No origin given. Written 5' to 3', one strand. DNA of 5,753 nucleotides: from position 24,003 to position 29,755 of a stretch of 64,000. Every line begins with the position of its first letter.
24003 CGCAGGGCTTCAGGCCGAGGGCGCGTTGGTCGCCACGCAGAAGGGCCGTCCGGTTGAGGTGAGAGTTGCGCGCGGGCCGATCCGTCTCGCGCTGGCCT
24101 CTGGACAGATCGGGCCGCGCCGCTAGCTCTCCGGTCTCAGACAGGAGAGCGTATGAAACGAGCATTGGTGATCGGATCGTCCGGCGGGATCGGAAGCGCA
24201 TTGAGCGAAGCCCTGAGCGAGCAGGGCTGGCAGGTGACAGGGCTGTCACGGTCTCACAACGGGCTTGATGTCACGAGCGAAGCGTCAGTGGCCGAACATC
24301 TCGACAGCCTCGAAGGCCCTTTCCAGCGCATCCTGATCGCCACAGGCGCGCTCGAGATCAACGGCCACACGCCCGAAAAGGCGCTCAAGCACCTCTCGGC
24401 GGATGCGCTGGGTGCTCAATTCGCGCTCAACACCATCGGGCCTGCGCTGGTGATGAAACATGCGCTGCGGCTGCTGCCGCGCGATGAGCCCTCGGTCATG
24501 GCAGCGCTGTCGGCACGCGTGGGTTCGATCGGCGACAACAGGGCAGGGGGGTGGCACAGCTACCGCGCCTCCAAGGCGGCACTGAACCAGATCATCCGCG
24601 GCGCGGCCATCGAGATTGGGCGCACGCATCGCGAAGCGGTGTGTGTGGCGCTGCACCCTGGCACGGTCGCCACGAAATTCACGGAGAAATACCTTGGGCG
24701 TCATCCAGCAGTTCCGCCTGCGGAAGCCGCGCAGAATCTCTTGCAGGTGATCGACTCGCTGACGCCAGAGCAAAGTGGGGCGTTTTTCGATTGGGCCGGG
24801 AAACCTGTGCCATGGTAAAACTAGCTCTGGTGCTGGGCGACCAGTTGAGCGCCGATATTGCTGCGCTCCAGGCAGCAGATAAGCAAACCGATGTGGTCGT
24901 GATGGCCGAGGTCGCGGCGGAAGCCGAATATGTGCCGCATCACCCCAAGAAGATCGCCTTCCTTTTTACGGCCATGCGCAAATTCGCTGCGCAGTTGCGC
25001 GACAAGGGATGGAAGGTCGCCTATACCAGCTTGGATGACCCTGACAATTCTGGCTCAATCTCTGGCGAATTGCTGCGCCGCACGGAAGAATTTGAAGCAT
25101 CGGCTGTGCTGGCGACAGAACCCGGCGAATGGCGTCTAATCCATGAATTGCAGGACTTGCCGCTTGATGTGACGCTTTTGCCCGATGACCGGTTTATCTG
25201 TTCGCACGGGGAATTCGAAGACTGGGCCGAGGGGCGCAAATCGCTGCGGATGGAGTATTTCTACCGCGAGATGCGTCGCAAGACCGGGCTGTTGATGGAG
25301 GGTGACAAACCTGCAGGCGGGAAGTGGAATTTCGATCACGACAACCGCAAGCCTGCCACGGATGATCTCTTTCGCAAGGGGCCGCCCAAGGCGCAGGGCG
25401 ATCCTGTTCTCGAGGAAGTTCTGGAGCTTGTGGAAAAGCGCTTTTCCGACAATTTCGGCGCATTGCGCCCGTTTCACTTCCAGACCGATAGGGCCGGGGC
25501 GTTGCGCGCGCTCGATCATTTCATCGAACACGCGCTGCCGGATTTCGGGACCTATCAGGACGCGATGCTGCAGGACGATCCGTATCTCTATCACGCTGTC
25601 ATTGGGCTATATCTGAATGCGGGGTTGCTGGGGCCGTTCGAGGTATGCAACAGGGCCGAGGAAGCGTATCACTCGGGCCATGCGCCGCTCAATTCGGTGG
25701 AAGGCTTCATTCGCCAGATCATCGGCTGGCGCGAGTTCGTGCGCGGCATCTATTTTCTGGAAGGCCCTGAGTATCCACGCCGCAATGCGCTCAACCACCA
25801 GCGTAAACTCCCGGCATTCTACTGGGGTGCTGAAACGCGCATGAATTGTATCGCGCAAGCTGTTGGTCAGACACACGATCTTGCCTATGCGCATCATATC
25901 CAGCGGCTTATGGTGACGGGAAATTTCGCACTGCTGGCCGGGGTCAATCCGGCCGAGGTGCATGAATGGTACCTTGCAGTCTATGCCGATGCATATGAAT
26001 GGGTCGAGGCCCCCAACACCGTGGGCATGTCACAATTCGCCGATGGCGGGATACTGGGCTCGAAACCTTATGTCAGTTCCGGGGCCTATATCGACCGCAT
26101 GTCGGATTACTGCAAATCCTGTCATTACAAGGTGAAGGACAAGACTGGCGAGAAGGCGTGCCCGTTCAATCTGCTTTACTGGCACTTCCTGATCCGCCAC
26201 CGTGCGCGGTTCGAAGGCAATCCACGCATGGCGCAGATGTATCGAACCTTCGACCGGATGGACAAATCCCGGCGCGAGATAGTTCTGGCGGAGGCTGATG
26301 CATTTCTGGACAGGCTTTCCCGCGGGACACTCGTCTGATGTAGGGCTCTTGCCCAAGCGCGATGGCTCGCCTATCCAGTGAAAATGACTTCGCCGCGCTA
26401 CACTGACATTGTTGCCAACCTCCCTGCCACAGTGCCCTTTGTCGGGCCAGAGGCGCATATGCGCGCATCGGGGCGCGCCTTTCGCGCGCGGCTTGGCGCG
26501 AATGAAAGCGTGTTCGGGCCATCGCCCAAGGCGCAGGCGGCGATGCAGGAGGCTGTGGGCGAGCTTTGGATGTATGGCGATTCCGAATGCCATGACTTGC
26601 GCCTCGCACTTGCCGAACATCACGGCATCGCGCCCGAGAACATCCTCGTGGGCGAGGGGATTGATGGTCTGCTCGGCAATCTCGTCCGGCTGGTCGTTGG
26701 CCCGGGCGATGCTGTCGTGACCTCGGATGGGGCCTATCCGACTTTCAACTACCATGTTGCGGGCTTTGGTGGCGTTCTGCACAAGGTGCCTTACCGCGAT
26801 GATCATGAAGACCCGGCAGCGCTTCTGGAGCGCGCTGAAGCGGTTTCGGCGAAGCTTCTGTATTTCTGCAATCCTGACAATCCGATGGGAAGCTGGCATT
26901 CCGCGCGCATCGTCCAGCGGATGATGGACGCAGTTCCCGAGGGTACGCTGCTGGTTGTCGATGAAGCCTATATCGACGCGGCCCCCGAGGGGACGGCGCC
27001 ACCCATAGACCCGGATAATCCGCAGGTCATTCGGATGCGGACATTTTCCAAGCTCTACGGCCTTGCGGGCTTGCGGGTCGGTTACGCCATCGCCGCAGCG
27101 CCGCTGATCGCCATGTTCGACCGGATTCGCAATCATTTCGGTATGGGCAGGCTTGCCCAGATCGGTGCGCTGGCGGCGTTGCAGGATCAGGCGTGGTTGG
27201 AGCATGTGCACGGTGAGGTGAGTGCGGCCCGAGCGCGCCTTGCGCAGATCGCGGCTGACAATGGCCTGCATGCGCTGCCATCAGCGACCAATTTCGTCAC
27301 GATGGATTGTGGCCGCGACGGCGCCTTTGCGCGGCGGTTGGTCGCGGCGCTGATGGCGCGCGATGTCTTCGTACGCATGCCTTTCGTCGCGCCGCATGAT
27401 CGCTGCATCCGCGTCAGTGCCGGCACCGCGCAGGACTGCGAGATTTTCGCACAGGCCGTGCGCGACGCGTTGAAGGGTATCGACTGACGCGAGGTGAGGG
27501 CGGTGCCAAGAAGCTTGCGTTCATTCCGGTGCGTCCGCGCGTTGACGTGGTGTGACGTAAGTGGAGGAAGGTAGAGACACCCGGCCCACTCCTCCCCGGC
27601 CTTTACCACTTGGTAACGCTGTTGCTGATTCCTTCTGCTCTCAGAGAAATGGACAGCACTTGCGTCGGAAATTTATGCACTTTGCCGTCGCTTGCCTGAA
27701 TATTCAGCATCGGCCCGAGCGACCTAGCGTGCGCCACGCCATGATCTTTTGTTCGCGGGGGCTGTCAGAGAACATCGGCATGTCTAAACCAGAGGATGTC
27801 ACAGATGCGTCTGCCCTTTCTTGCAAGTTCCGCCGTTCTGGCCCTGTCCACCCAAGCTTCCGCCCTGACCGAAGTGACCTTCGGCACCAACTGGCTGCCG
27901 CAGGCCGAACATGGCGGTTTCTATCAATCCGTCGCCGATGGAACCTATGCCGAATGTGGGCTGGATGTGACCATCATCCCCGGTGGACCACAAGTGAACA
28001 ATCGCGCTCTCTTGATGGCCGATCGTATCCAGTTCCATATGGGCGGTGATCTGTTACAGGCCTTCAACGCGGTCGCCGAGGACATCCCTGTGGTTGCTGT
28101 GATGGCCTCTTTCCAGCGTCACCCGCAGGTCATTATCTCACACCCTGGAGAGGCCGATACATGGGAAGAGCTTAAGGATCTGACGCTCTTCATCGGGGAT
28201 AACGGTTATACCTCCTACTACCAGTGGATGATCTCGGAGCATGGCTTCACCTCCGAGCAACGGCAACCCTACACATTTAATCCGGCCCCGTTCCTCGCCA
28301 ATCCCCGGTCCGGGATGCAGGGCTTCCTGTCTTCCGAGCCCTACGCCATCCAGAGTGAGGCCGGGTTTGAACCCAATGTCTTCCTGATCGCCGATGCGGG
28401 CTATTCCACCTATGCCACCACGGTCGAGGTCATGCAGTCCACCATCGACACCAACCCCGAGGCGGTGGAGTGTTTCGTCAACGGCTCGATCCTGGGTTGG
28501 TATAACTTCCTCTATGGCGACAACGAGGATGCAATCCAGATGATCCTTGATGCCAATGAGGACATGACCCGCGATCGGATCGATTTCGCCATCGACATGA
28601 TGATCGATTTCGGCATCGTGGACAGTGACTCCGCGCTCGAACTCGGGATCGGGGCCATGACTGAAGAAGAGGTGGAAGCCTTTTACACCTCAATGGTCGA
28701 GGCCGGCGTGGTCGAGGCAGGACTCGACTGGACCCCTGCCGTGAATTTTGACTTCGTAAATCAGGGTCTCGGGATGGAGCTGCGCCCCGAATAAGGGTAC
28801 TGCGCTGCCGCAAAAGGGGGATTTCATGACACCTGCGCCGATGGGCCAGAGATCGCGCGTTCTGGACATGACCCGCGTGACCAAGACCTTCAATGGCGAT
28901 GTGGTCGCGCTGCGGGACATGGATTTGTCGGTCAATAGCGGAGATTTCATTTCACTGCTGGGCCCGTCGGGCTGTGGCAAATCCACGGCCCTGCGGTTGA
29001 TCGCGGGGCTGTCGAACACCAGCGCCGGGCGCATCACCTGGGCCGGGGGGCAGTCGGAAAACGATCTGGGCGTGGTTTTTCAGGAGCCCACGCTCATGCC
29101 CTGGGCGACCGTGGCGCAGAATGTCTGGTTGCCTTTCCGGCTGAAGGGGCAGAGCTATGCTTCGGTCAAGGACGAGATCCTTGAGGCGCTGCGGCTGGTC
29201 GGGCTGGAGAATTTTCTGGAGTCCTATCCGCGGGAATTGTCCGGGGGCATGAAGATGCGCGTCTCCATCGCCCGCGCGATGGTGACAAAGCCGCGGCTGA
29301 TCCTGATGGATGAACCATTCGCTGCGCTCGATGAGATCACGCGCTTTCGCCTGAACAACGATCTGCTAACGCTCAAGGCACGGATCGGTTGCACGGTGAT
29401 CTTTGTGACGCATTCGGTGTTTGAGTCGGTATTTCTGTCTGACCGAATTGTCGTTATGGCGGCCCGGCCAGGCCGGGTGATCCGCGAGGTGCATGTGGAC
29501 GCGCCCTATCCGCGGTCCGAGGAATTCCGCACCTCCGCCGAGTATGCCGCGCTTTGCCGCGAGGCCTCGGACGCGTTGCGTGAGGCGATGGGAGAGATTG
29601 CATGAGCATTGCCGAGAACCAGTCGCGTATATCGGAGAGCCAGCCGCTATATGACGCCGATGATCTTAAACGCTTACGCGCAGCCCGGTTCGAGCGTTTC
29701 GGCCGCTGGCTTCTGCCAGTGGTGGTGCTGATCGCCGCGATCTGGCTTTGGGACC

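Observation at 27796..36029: Nine-gene, translationally coupled uptake and catabolism operon for an unknown N-heterocycle (pteridine candidate)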

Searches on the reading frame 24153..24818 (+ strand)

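Call 7: search_protein_families(library=pfam, proteins=[window:24153-24818:+])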
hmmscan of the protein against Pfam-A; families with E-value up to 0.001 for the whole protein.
window:24153-24818:+ (221 aa): 4 families
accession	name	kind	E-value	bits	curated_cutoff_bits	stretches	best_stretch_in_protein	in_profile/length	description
PF00106.31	adh_short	-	7.3e-14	52.1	26.6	2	38-179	56-189/195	short chain dehydrogenase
PF13561.12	adh_short_C2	-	1.9e-12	47.7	27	1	38-187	50-191/236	Enoyl-(Acyl carrier protein) reductase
PF01370.27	Epimerase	-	5.2e-05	23.2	20.9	1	4-50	1-60/240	NAD dependent epimerase/dehydratase family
PF04321.23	RmlD_sub_bind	-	0.00048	19.7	27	1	3-53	2-50/287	RmlD substrate binding domain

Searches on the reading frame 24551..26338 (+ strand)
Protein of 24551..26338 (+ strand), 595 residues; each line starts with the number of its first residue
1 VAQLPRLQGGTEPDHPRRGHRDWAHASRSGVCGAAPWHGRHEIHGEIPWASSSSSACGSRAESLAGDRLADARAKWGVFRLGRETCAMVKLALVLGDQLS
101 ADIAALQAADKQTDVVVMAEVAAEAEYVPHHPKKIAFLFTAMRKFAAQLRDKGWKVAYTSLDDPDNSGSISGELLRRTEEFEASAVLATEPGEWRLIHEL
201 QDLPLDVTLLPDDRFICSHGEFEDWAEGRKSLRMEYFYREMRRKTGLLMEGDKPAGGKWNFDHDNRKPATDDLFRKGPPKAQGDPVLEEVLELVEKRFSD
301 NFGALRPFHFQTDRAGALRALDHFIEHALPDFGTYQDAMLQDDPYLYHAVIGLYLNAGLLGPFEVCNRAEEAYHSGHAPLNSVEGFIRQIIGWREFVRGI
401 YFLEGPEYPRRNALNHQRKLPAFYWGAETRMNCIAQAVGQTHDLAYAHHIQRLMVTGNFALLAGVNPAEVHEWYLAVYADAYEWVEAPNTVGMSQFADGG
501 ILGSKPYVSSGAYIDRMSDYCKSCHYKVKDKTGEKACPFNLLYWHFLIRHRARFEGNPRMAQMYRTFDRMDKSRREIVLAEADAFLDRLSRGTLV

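Call 7: search_protein_families(library=pfam, proteins=[window:24551-26338:+])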
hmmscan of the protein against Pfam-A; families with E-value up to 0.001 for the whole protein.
window:24551-26338:+ (595 aa): 1 family
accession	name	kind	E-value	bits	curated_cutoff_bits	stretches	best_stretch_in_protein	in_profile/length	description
PF04244.19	DPRP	-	6.8e-78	262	22.1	1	93-310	2-224/224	Deoxyribodipyrimidine photo-lyase-related protein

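Call 110: search_protein_families(library=ncbifam, proteins=[window:24551-26338:+], max_evalue=1e-10)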
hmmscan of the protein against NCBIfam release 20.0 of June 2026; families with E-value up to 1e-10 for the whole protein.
window:24551-26338:+ (595 aa): 0 families

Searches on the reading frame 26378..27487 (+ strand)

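Call 7: search_protein_families(library=pfam, proteins=[window:26378-27487:+])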
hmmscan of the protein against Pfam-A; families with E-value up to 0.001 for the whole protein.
window:26378-27487:+ (369 aa): 1 family
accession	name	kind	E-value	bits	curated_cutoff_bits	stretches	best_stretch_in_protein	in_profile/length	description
PF00155.27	Aminotran_1_2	-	2.9e-40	139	19.7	1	39-360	6-360/361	Aminotransferase class I and II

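Call 110: search_protein_families(library=ncbifam, proteins=[window:26378-27487:+], max_evalue=1e-10)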
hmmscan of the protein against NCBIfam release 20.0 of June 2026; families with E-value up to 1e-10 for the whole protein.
window:26378-27487:+ (369 aa): 36 families (the best 25 are shown)
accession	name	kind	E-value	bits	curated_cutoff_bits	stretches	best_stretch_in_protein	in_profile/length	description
NF006014.0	PRK08153.1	equivalog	7.6e-182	604.2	510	1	3-367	2-366/370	pyridoxal phosphate-dependent aminotransferase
TIGR01141.1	hisC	equivalog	3.3e-69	233.4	276.55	1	31-362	17-347/349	histidinol-phosphate transaminase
NF003496.0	PRK05166.1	equivalog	1.8e-64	217.9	540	1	37-364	39-369/373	histidinol-phosphate transaminase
NF002878.0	PRK03321.1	subfamily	3.7e-58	197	374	1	36-364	24-348/352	histidinol-phosphate transaminase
NF006580.0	PRK09105.1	subfamily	2.1e-49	168.4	444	1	35-366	47-372/375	pyridoxal phosphate-dependent aminotransferase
TIGR01140.1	L_thr_O3P_dcar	equivalog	4.4e-44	150.9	290.55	1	50-360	32-329/331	threonine-phosphate decarboxylase CobD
NF051461.1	pyoverd_PtaA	equivalog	7.3e-43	146.7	500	1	16-361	13-356/359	pyoverdine biosynthesis transaminase PtaA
NF002877.0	PRK03317.1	equivalog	1.7e-37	129.1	409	1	35-365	32-367/374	histidinol-phosphate transaminase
NF004870.0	PRK06225.1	equivalog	1e-29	103.5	351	1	39-364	33-373/380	pyridoxal phosphate-dependent aminotransferase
NF002726.0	PRK02610.1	equivalog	3.5e-28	98.6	391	1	65-365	62-369/374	histidinol-phosphate transaminase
NF005915.1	PRK07908.1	equivalog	4.5e-27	95.3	360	1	53-357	31-327/332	Rv2231c family histidinol phosphate aminotransferase CobC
NF041364.1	GntC_guanitoxin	equivalog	5.3e-25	88.1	415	1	73-333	41-322/356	guanitoxin biosynthesis PLP-dependent (S)-gamma-hydroxy-L-arginine cyclodehydratase GntC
NF053748.1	bifunc_CobBC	exception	2.3e-23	82.5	950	1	53-313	499-752/797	bifunctional hydrogenobyrinic acid a,c-diamide synthase/histidinol phosphate aminotransferase CobBC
NF006225.0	PRK08354.1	equivalog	7.7e-22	78.1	288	1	142-364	110-315/318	putative aminotransferase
TIGR03947.1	viomycin_VioD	equivalog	1.6e-17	63.4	390.9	1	73-292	55-282/359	capreomycidine synthase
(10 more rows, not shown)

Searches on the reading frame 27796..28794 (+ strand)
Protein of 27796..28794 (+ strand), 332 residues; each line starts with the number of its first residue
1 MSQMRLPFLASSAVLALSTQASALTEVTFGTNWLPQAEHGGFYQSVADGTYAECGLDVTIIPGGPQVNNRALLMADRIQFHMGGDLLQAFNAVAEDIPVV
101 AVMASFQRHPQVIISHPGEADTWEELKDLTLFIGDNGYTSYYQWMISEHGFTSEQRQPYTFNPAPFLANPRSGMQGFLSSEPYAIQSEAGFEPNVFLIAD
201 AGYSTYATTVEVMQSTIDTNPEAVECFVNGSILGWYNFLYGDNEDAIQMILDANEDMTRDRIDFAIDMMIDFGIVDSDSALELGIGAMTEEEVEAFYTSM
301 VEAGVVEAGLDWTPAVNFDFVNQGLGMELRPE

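Call 3: search_protein_families(library=pfam, proteins=[window:27796-28794:+])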
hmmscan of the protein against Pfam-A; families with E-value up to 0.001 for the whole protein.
window:27796-28794:+ (332 aa): 1 family
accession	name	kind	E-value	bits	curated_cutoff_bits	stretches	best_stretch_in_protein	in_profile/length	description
PF09084.16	NMT1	-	8.2e-13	49.2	20.5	1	37-235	2-206/216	NMT1/THI5 like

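Call 4: search_protein_families(library=ncbifam, proteins=[window:27796-28794:+])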
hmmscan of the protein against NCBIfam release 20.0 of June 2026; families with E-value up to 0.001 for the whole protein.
window:27796-28794:+ (332 aa): 0 families

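Call 12: search_solved_structures(query=window:27796-28794:+, max_evalue=0.01)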
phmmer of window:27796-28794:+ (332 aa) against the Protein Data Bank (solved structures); distinct sequences matched with E-value up to 0.01: 2.
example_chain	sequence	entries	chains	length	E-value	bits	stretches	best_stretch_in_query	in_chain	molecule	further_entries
3ix1_A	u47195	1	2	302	0.00017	24.1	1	27-256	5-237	N-formyl-4-amino-5-aminomethyl-2-methylpyrimidine binding protein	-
4nmy_A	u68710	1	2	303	0.00077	21.9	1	25-110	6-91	ABC-type transport system, extracellular solute-binding protein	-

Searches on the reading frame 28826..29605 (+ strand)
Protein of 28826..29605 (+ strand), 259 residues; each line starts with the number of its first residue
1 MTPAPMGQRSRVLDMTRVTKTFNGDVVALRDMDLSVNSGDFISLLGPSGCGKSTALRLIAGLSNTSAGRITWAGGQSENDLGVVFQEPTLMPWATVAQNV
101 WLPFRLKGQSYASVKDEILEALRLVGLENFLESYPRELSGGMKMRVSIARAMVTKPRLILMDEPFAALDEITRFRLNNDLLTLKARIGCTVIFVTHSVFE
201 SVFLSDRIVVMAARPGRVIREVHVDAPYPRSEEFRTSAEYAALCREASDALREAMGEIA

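Call 3: search_protein_families(library=pfam, proteins=[window:28826-29605:+])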
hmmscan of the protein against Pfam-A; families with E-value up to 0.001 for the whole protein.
window:28826-29605:+ (259 aa): 2 families
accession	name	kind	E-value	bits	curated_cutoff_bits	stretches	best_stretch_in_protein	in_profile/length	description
PF00005.33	ABC_tran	-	1.9e-31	109.9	25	1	29-166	1-137/137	ABC transporter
PF13304.12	AAA_21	-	9.6e-06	26.3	27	0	42-89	2-43/304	AAA domain, putative AbiEii toxin, Type IV TA system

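Call 4: search_protein_families(library=ncbifam, proteins=[window:28826-29605:+])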
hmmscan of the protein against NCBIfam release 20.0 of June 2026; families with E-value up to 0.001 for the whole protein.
window:28826-29605:+ (259 aa): 187 families (the best 25 are shown)
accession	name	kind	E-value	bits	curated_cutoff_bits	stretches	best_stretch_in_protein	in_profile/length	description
NF006987.0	PRK09452.1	equivalog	3.8e-57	193.7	482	1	8-212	13-222/378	spermidine/putrescine ABC transporter ATP-binding protein PotA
NF040729.1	ABC_ATP_SaoA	equivalog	8.2e-56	189.2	360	1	14-254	3-246/248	ABC transporter ATP-binding protein SaoA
TIGR03265.1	PhnT2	equivalog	1e-55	189.4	457.7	1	11-212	3-209/353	putative 2-aminoethylphosphonate ABC transporter ATP-binding protein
TIGR01184.1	ntrCD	subfamily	8.9e-54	182.5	291.8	1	29-245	1-224/230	nitrate ABC transporter ATP-binding protein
NF008421.0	PRK11248.1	equivalog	5.1e-53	180.2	357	1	13-225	2-216/255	taurine ABC transporter ATP-binding subunit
TIGR01186.1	proV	subfamily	7.9e-52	176.6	326.6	1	24-213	4-205/363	betaine/proline/choline family ABC transporter ATP-binding protein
NF008653.0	PRK11650.1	subfamily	1.8e-50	172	432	1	13-212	4-209/357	sn-glycerol-3-phosphate ABC transporter ATP-binding protein UgpC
NF043075.1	MMSYN1_0197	equivalog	2.1e-50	171.6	550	1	12-212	2-207/341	spermidine/putrescine ABC transporter ATP-binding protein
NF008420.0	PRK11247.1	equivalog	2.2e-50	171.2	395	1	13-242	13-233/257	aliphatic sulfonates ABC transporter ATP-binding protein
TIGR01187.1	potA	subfamily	9.1e-49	166.3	355.6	1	44-218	1-179/325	polyamine ABC transporter ATP-binding protein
TIGR03415.1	ABC_choXWV_ATP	equivalog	3.1e-48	164.6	483.75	1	23-220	34-245/382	choline ABC transporter ATP-binding protein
TIGR00968.1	3a0106s01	subfamily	3.9e-48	164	342.75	1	16-213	4-206/237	sulfate ABC transporter ATP-binding protein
NF008233.0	PRK11000.1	equivalog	1.9e-44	152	568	1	15-213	6-209/369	maltose/maltodextrin ABC transporter ATP-binding protein MalK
NF008513.0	PRK11432.1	equivalog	4.4e-44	150.8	496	1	11-213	5-212/351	ferric ABC transporter ATP-binding protein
TIGR03258.1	PhnT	equivalog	3.6e-43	148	499.15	1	14-229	12-229/359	2-aminoethylphosphonate ABC transport system ATP-binding subunit PhnT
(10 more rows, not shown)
